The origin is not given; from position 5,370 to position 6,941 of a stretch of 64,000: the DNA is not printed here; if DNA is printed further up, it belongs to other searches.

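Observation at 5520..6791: TbpB/fHbp-type surface lipoprotein with a poly-glycine tether in an alphaproteobacterium-like genome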

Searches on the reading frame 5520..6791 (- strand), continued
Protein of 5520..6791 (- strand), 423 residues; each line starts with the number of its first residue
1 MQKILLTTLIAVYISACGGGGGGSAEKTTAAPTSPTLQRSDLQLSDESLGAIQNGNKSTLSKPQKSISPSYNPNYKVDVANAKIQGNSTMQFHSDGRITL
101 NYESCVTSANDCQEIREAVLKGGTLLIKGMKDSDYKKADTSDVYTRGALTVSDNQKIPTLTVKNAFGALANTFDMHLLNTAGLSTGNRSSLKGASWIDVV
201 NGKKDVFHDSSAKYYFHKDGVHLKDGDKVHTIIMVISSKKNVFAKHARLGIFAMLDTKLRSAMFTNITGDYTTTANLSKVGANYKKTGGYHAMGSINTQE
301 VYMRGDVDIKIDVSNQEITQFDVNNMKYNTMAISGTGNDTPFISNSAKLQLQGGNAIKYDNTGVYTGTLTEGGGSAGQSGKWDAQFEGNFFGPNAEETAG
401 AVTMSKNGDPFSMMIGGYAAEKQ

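Call 30: search_protein_families(library=pfam, proteins=[P0007, P0008, P0009, P0010, P0011, P0012, P0002, P0004], max_evalue=0.1)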
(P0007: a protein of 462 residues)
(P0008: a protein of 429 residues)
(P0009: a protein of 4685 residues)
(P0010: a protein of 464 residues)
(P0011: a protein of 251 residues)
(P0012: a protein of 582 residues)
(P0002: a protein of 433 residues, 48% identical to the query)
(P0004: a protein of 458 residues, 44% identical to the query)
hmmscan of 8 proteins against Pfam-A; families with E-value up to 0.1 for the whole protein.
P0007 (462 aa): 1 family
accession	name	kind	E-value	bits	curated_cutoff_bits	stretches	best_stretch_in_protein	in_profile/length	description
PF01298.24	TbpB_B_D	-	0.0095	16.9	26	1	399-457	71-126/126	C-lobe and N-lobe beta barrels of Tf-binding protein B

P0008 (429 aa): 1 family
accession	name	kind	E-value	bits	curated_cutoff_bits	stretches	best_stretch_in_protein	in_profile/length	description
PF01298.24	TbpB_B_D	-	0.0013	19.6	26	1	373-427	81-125/126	C-lobe and N-lobe beta barrels of Tf-binding protein B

P0009 (4685 aa): 7 families
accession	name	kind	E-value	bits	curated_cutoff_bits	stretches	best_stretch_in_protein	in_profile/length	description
PF01298.24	TbpB_B_D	-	9.1e-58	194.7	26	12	197-354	2-126/126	C-lobe and N-lobe beta barrels of Tf-binding protein B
PF08794.16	FHBP_C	-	1.1e-19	71.5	28.1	0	309-328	77-96/97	Factor H binding protein, C-terminal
PF06688.16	DUF1187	-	5.5e-06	27.1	20.7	0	750-780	19-49/61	Protein of unknown function (DUF1187)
PF01144.29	CoA_trans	-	0.00018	21.4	23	0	344-373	17-46/217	Coenzyme A transferase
PF21628.3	Gp10-like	-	0.00034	21.3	27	0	476-500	63-87/98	Major coat protein-like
PF15580.11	Imm53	-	0.005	17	25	0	240-280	35-75/92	Immunity protein 53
PF21721.2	Gp38_N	-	0.011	16.1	25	0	319-335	9-25/40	Phage tail fibre adhesin Gp38 N-terminal domain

P0010 (464 aa): 1 family
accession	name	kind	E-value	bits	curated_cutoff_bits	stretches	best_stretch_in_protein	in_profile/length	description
PF01298.24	TbpB_B_D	-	0.0082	17.1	26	1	400-464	86-126/126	C-lobe and N-lobe beta barrels of Tf-binding protein B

P0011 (251 aa): 2 families
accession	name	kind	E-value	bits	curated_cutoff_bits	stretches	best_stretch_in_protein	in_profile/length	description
PF01298.24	TbpB_B_D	-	1.1e-16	61.9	26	1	161-251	36-126/126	C-lobe and N-lobe beta barrels of Tf-binding protein B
PF08794.16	FHBP_C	-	2.2e-09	38.5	28.1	1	144-233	2-96/97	Factor H binding protein, C-terminal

P0012 (582 aa): 2 families
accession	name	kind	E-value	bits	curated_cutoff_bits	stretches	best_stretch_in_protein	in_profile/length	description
PF01298.24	TbpB_B_D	-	1.2e-33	116.7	26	2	486-582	34-126/126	C-lobe and N-lobe beta barrels of Tf-binding protein B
PF08794.16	FHBP_C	-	7e-06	27.3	28.1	0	493-560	28-96/97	Factor H binding protein, C-terminal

P0002 (433 aa): 2 families
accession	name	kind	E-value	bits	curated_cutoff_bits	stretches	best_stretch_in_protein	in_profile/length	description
PF01298.24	TbpB_B_D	-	0.00035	21.5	26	1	296-419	27-125/126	C-lobe and N-lobe beta barrels of Tf-binding protein B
PF08794.16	FHBP_C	-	0.069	14.5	28.1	0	351-399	60-97/97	Factor H binding protein, C-terminal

P0004 (458 aa): 3 families
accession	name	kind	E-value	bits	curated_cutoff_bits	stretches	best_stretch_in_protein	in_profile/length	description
PF01298.24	TbpB_B_D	-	0.00018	22.4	26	1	321-442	29-126/126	C-lobe and N-lobe beta barrels of Tf-binding protein B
PF22600.2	MTPAP-like_central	-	0.015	15.8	27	1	294-359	23-83/139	Poly(A) RNA polymerase, mitochondrial-like, central palm domain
PF08139.17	LPAM_1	-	0.029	15.2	20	1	3-19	1-17/18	Prokaryotic membrane lipoprotein lipid attachment site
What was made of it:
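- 6741..6791 (-): Signal peptide with lipobox (aa 1-17, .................). Cys17 (6741-6743) is the predicted lipidation site. There is a weak LPAM_1 hit in paralog P0004 (call 30).
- On Pfam PF01298 TbpB_B_D (formerly Lipoprotein_5) barrel family: Family members score 16.9-22.4 bits (call 30).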

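Call 31: fold_search(model_id=the predicted structure, library=pdb)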
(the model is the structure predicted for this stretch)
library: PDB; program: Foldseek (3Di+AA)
matches with E <= 10: 1047; with E <= 0.001: 8
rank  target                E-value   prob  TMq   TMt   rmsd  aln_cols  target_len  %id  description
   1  4qq1_C                1.5e-05  1.00  0.25  0.21  20.4       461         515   11  Crystal structure of the isotype 1 Transferrin binding protein B (TbpB) from serogroup B Neisseria meningitidis (released 2015-04-01)
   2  3pqs                  6.4e-05  1.00  0.25  0.21  19.8       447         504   13  The crystal structures of porcine pathogen ApH87_TbpB (released 2011-02-02)
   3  4o3y                  1.6e-04  0.99  0.24  0.21  19.8       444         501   12  Crystal structure of the vaccine antigen Transferrin Binding Protein B (TbpB) mutant Arg-179-Glu from Actinobacillus ple (released 2015-01-14)
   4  4o3z                  2.0e-04  0.99  0.24  0.21  19.6       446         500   13  Crystal structure of the vaccine antigen Transferrin Binding Protein B (TbpB) mutant Tyr-95-Ala from Actinobacillus pleu (released 2015-01-14)
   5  4ayi_D                4.7e-04  1.00  0.25  0.40  11.8       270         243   12  Structure of a complex between CCPs 6 and 7 of Human Complement Factor H and Neisseria meningitidis FHbp Variant 3 Wil (released 2012-11-07)
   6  6cuj_A                6.2e-04  1.00  0.24  0.60   5.7       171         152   18  Crystal structure of the C-terminal domain of neisserial heparin binding antigen (NHBA) (released 2018-09-26)
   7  8bk2_C                7.6e-04  1.00  0.24  0.52   7.8       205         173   14  X-ray structure of meningococcal factor H binding protein variant 2 in complex with a specific and bactericidal human  (released 2023-11-22)
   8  4aym_D                7.6e-04  1.00  0.24  0.39   9.3       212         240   14  Structure of a complex between CCPs 6 and 7 of Human Complement Factor H and Neisseria meningitidis FHbp Variant 3 P10 (released 2012-11-07)
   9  3v8u_A                1.5e-03  0.89  0.24  0.20  23.4       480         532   10  The crystal structure of transferrin binding protein B (TbpB) from Neisseria meningitidis serogroup B (released 2012-02-15)
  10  2lfu_MODEL_1_A        1.9e-03  1.00  0.20  0.45   9.5       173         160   16  The structure of a N. meningitides protein targeted for vaccine development (released 2011-10-19)
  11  3ve1_A                2.0e-03  0.96  0.26  0.21  20.7       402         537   12  The 2.9 angstrom crystal structure of Transferrin binding protein B (TbpB) from serogroup B M982 Neisseria meningitidi (released 2012-02-22)
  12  4qq1_B                2.1e-03  0.89  0.24  0.21  16.7       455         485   10  Crystal structure of the isotype 1 Transferrin binding protein B (TbpB) from serogroup B Neisseria meningitidis (released 2015-04-01)
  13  5kkx_B                3.2e-03  1.00  0.23  0.38   7.6       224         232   14  Crystal structure of a TbpB C-lobe mutant from Neisseria meningitidis M982 (released 2017-07-19)
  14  7re4_C                4.9e-03  0.90  0.22  0.35  18.4       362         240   11  Apo Hemophilin from A. baumannii (released 2021-11-17)
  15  2o62_B                6.3e-03  0.69  0.20  0.29  20.9       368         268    7  CRYSTAL STRUCTURE OF A PROTEIN WITH UNKNOWN FUNCTION FROM DUF3598 FAMILY (NPUN_R4044) FROM NOSTOC PUNCTIFORME PCC 7310 (released 2007-02-13)
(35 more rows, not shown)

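Call 35: find_homologous_proteins(query=A3, max_evalue=0.001)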
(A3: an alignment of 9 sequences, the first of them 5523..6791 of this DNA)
Query A3 (9 sequences) (423 aa, profile of the alignment): 4 proteins with E <= 0.001 among 8000 candidates.
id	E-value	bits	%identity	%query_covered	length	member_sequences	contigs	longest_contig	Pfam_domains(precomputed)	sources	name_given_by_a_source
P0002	1.2e-210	718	48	100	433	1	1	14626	-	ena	-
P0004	4.5e-193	661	44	100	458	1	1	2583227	-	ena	-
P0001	3.5e-177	608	100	100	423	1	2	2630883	-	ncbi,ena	-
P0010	1.8e-127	444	28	41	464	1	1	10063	-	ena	-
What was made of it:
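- Tried and rejected: Second word-indexed search with the 9-sequence alignment added nothing new (call 35).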

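Call 36: find_encoding_contigs(protein=P0002, flank=10000, max_places=3)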
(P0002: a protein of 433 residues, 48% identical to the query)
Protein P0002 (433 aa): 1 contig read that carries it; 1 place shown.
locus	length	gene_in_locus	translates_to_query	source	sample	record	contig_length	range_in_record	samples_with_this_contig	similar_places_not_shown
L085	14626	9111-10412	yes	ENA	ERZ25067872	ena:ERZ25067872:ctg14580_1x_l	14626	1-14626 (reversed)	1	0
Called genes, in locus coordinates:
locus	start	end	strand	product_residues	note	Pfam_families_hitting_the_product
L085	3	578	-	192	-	?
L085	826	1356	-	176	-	-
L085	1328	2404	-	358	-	PF10518:TAT_signal (weak), PF01547:SBP_bac_1, PF13416:SBP_bac_8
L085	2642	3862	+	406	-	PF21135:DRL_cat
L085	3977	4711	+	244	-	PF00676:E1_dh, PF02775:TPP_enzyme_C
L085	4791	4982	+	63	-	-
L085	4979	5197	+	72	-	PF02779:Transket_pyr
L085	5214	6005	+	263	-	PF02779:Transket_pyr, PF02780:Transketolase_C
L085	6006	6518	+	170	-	PF00364:Biotin_lipoyl, PF25917:BSH_RND (weak), PF25997:BSH_YhbJ (weak), PF02817:E3_binding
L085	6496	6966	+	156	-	PF00198:2-oxoacid_dh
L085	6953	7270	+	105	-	PF00198:2-oxoacid_dh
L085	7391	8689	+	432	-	PF02746:MR_MLE_N (weak), PF13378:MR_MLE_C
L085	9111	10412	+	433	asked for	-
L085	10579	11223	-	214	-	PF13707:RloB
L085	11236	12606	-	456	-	PF13175:AAA_15, PF13476:AAA_23 (weak), PF02463:SMC_N, PF13304:AAA_21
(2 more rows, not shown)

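Call 37: find_encoding_contigs(protein=P0003, flank=10000, max_places=3)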
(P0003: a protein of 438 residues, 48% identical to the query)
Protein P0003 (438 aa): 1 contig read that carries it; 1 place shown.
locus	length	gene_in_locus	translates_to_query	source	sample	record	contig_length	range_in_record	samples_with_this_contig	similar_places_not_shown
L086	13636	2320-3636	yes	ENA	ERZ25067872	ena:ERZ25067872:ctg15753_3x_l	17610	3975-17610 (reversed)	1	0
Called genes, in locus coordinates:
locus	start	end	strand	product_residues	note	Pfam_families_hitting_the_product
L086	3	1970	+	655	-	?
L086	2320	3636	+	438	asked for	-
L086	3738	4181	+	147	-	PF00565:SNase (weak)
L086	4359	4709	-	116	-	PF03960:ArsC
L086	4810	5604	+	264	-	PF03883:H2O2_YaaD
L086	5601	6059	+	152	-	PF14588:YjgF_endoribonc, PF01042:Ribonuc_L-PSP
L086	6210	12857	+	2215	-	PF05860:TPS, PF18657:YDG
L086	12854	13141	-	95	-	-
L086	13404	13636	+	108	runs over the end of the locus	PF18657:YDG (faint)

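Call 38: find_encoding_contigs(protein=P0010, flank=10000, max_places=3)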
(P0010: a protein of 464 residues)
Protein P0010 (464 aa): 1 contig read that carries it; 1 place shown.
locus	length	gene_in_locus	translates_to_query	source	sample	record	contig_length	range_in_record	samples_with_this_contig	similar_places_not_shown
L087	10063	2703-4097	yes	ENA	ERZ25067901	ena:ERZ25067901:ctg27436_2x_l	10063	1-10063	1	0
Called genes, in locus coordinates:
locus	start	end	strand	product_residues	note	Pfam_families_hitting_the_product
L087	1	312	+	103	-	?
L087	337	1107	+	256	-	PF00106:adh_short, PF08659:KR, PF13561:adh_short_C2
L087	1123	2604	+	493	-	PF00875:DNA_photolyase, PF03441:FAD_binding_7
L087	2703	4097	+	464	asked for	-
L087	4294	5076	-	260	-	PF03602:Cons_hypoth95 (faint), PF13847:Methyltransf_31 (faint), PF01555:N6_N4_Mtase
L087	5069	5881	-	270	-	PF02086:MethyltransfD12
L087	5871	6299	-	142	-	-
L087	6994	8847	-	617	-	-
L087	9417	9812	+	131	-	PF02077:SURF4 (faint), PF07291:MauE, PF07681:DoxX, PF13564:DoxX_2 (weak)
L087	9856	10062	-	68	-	?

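Call 44: find_related_loci(query=A1, collection=metagenome_contigs, flank=10000)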
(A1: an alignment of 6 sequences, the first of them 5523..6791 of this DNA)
Query A1 (423 aa) in metagenome_contigs; peptide patterns used: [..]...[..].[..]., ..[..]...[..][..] (x = any residue, [..] = any of these).
166 stretches matched a pattern, but none encodes a relative of the query by tblastn (E <= 1e-3).

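Call 48: search_dna_similar(query=P0011, collection=plasmids, mode=protein, max_evalue=0.001, max_rows=15)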
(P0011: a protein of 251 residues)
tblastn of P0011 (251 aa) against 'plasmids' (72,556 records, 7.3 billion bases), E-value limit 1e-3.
Records with a match: 1; places in all: 1; records where one place covers at least 80% of the query: 0.
Best place of each record, by identity: <60% 1.
By first word of the organism name: Erwinia 1.
By predicted mobility (MOB-suite, as given by PLSDB): non-mobilizable 1.
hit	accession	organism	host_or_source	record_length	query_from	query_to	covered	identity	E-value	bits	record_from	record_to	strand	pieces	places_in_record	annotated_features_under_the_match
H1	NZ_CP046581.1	Erwinia sp. E602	Soil,soil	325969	113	251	55%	35.6%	1e-5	54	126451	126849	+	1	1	Slam-dependent surface lipoprotein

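Call 50: get_annotated_region(hit=H1, flank=6000)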
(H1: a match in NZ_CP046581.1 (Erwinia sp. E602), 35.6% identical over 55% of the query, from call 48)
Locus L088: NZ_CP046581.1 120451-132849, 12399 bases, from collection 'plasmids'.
description: Erwinia sp. E602 plasmid unnamed1, complete sequence
organism: Erwinia sp. E602 (NCBI taxid 2675378)
taxonomy: Bacteria; Pseudomonadota; Gammaproteobacteria; Enterobacterales; Erwiniaceae; Erwinia; Erwinia sp. E602
host: -; source: Soil,soil; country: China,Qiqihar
typing (MOB-suite, as given by PLSDB): non-mobilizable
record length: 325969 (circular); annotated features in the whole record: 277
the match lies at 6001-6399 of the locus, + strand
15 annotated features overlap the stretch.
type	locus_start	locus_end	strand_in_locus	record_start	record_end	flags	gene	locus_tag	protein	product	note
CDS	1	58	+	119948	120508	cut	-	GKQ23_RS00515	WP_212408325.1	DMT family transporter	-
CDS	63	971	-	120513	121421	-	-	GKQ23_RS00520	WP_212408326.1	LysR substrate-binding domain-containing protein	-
CDS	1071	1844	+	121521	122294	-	-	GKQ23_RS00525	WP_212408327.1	2OG-Fe(II) oxygenase family protein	-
CDS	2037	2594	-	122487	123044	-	-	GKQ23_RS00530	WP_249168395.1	hypothetical protein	-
CDS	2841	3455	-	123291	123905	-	-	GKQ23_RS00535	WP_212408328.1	hypothetical protein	-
CDS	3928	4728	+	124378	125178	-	-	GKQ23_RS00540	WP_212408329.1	glucose 1-dehydrogenase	-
CDS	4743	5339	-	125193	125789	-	-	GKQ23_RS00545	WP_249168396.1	cytochrome b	GO:0022904 - respiratory electron transport chain [Evidence IEA]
CDS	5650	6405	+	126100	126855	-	-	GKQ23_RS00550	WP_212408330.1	Slam-dependent surface lipoprotein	-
CDS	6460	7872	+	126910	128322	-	-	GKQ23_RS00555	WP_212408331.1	porin family protein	-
CDS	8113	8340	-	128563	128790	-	-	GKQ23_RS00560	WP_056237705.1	YgdI/YgdR family lipoprotein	-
CDS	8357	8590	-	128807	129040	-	-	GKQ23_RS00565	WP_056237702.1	YgdI/YgdR family lipoprotein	-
CDS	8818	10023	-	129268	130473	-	-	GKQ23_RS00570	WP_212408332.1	diguanylate phosphodiesterase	-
CDS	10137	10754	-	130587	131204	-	-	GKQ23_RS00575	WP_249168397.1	TetR/AcrR family transcriptional regulator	GO:0006355 - regulation of DNA-templated transcription [Evidence IEA]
CDS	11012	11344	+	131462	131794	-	-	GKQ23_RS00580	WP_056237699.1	hypothetical protein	-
CDS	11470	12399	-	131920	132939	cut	-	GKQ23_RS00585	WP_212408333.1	aldose 1-epimerase family protein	-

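Call 51: search_protein_families(library=pfam, proteins=[L088:6460-7872:+, L088:5650-6405:+, L086:3-1970:+, L087:6994-8847:-], max_evalue=0.01)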
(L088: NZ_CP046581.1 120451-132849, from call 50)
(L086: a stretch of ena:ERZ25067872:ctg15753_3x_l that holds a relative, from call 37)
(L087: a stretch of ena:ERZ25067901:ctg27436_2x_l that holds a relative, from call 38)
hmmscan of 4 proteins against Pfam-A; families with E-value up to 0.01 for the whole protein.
L088:6460-7872:+ (470 aa): 6 families
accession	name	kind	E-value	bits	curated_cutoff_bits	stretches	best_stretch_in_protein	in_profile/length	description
PF04575.19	SlipAM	-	6.2e-68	229.9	22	1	185-470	4-288/288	Surface lipoprotein assembly modifier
PF24575.1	TPR_Slam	-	2.4e-27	95.8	35.2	1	51-153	2-104/104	Surface lipoprotein assembly modifier, N-terminal TPR repeats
PF14559.12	TPR_19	-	1.4e-06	28.9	25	1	107-170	2-66/68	Tetratricopeptide repeat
PF11059.14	DUF2860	-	0.00067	19.4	22.9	1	298-463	119-288/294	Protein of unknown function (DUF2860)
PF13424.12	TPR_12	-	0.002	18.7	30.1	1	108-158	22-73/77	Tetratricopeptide repeat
PF13428.12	TPR_14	-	0.0051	17.8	23.5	0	104-138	9-43/44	Tetratricopeptide repeat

L088:5650-6405:+ (251 aa): 4 families
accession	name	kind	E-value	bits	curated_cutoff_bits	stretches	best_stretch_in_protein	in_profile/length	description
PF01298.24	TbpB_B_D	-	9.7e-15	55.6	26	1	134-250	6-126/126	C-lobe and N-lobe beta barrels of Tf-binding protein B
PF08794.16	FHBP_C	-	3.4e-12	47.5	28.1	1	146-234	2-96/97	Factor H binding protein, C-terminal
PF16960.11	HpuA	-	5.2e-06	26.4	29.7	1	168-250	143-236/251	Haemoglobin-haptoglobin utilisation, porphyrin transporter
PF22829.2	HphA_C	-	0.0012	19.7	31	1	146-250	2-113/113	HphA C-terminal domain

L086:3-1970:+ (655 aa): 7 families
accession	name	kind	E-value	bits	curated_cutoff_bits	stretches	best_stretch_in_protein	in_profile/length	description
PF01653.23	DNA_ligase_aden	-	2.4e-93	312.7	27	1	25-272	3-253/253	NAD-dependent DNA ligase adenylation domain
PF03120.22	DNA_ligase_OB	-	8.2e-33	112.6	32.9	1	275-352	1-78/79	NAD-dependent DNA ligase OB-fold domain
PF00533.33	BRCT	-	2e-18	66.8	21.3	1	561-632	3-75/78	BRCA1 C Terminus (BRCT) domain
PF12826.13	HHH_2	-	3.3e-13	50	27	1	466-497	1-32/64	Helix-hairpin-helix motif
PF12738.14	PTCB-BRCT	-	2.9e-08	34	22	1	573-627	6-60/63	twin BRCT domain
PF03119.21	DNA_ligase_ZBD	-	1.4e-07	31.7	25.8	1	361-388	1-27/27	NAD-dependent DNA ligase C4 zinc finger domain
PF14520.12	HHH_5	-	5.1e-05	24.1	27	0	469-535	3-54/57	Helix-hairpin-helix domain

L087:6994-8847:- (617 aa): 0 families

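Call 52: predict_structure(alignment_id=A4)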
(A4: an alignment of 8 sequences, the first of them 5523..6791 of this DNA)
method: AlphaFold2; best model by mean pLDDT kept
length: 423 residues; sequences in the alignment: 8
mean_pLDDT: 69.7   pTM: 0.74
mean pLDDT of the five models: 69.7, 57.5, 56.5, 52.0, 52.0
residues with pLDDT >= 90: 78; 70-90: 169; 50-70: 88; < 50: 88
segments of 3 or more residues with pLDDT < 50: 1-48, 60-69, 215-230, 257-259, 333-337
pLDDT, mean of each block of 10 residues (from residue 1): 22 22 22 28 46 52 39 66 66 83 69 69 70 72 74 83 73 77 57 76 70 51 43 68 86 61 79 93 94 81 91 97 88 53 73 93 91 87 91 95 84 88 96
secondary structure, 60 per line:
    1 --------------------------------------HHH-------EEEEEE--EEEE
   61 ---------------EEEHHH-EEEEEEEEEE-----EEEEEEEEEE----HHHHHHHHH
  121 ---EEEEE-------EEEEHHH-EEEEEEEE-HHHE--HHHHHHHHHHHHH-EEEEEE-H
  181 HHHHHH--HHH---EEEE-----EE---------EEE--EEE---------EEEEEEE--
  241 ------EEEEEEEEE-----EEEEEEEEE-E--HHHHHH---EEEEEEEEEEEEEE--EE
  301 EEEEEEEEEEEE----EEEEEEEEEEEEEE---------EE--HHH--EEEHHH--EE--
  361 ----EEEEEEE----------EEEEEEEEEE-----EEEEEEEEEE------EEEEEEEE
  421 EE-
elements in order: E49-54 E57-60 E76-78 E83-92 E98-107 H112-120 E124-128 E136-139 E144-151 H159-171 E173-178 H180-186 E195-198 E215-217 E220-222 E232-238 E247-255 E261-269 H274-279 E283-296 E299-312 E317-330 E349-351 E365-371 E382-391 E397-406 E413-422
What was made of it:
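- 5955..6647 (-): N-terminal domain (aa ~49-279), mixed alpha/beta, no known relative; the presumed ligand-binding or effector domain. AF2 model pLDDT is mostly 66-83, with 3 helices and about 15 strands (call 52).
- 5523..5954 (-): C-terminal eight-stranded beta-barrel (aa ~280-423), TbpB_B_D / FHBP_C / NHBA-C type. AF2 gives strands 283-296, 299-312, 317-330, 349-351, 365-371, 382-391, 397-406 and 413-422 at pLDDT about 85-97 (call 52).
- On Pfam PF01298 TbpB_B_D (formerly Lipoprotein_5) barrel family: AF2 predicts eight strands between aa 283 and 422 at pLDDT about 85-97 (call 52).
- On TbpB/LbpB bipartite receptor lipoproteins: The model has one barrel (call 52).
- Closest known: Neisserial heparin-binding antigen NHBA. 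Different: Here the N-terminal region is predicted to be a folded ~230-aa domain (call 52).
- Structure: pTM is 0.74 and barrel pLDDT about 85-97 (call 52).
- Tried and rejected: Adding P0007, P0008 and P0010 raised it to 69.7 (call 52).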
